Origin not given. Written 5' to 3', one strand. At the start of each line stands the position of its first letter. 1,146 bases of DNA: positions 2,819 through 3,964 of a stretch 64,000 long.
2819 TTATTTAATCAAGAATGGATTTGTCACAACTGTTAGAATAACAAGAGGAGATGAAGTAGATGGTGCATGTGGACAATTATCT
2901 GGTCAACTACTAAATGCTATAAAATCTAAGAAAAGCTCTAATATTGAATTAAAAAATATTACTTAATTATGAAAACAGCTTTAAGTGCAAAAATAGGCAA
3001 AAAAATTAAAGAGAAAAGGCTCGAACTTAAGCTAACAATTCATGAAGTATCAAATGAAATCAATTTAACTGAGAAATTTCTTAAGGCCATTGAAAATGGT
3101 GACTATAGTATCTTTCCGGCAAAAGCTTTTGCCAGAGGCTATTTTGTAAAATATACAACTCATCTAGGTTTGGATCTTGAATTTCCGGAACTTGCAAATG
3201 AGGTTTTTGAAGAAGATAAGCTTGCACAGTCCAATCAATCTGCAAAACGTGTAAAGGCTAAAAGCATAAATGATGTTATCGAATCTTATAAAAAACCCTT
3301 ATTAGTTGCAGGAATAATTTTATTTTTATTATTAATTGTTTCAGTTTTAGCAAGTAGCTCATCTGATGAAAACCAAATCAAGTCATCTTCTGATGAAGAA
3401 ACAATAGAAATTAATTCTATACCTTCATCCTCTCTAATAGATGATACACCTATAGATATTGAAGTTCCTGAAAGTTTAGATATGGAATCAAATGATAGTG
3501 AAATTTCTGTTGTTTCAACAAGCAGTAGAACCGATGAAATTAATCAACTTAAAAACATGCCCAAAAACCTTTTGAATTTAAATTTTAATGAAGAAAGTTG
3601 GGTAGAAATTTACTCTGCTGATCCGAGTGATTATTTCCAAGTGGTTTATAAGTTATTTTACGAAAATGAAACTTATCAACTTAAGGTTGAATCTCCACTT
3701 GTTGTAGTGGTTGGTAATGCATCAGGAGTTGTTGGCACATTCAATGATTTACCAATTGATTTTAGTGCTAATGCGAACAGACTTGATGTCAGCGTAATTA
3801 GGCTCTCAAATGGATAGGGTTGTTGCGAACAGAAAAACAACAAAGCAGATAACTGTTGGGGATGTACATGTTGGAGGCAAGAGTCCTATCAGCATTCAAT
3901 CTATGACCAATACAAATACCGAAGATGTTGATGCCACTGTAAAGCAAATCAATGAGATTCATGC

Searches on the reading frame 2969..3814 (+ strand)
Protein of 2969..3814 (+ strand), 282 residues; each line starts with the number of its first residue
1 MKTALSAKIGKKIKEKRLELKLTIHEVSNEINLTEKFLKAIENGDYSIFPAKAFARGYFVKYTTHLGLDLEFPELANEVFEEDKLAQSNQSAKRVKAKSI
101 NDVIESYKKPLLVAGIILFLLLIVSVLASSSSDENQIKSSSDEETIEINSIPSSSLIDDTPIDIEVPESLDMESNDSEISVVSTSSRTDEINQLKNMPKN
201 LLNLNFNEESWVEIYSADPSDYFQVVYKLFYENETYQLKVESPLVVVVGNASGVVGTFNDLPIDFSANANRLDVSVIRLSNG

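Call 17: search_protein_families(library=pfam, max_evalue=1, proteins=[window:2969-3814:+])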
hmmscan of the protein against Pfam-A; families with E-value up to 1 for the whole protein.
window:2969-3814:+ (282 aa): 6 families
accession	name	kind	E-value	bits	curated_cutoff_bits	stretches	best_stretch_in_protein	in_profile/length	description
PF13413.12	HTH_25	-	1.3e-15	57.4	24.6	1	14-70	3-59/62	Helix-turn-helix domain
PF13464.11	RodZ_C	-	1e-11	45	23.9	1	204-269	2-64/72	RodZ C-terminal domain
PF12844.13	HTH_19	-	1.6e-06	28.4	30.2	1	10-60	1-45/64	Helix-turn-helix domain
PF01381.28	HTH_3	-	0.0015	19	23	1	13-47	1-35/55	Helix-turn-helix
PF15463.11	ECM11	-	0.15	13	27.1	0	71-109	11-50/133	Extracellular mutant protein 11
PF25184.1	YxzE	-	0.18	13.2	40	1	112-156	4-35/65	YxzE-like putative bacteriocin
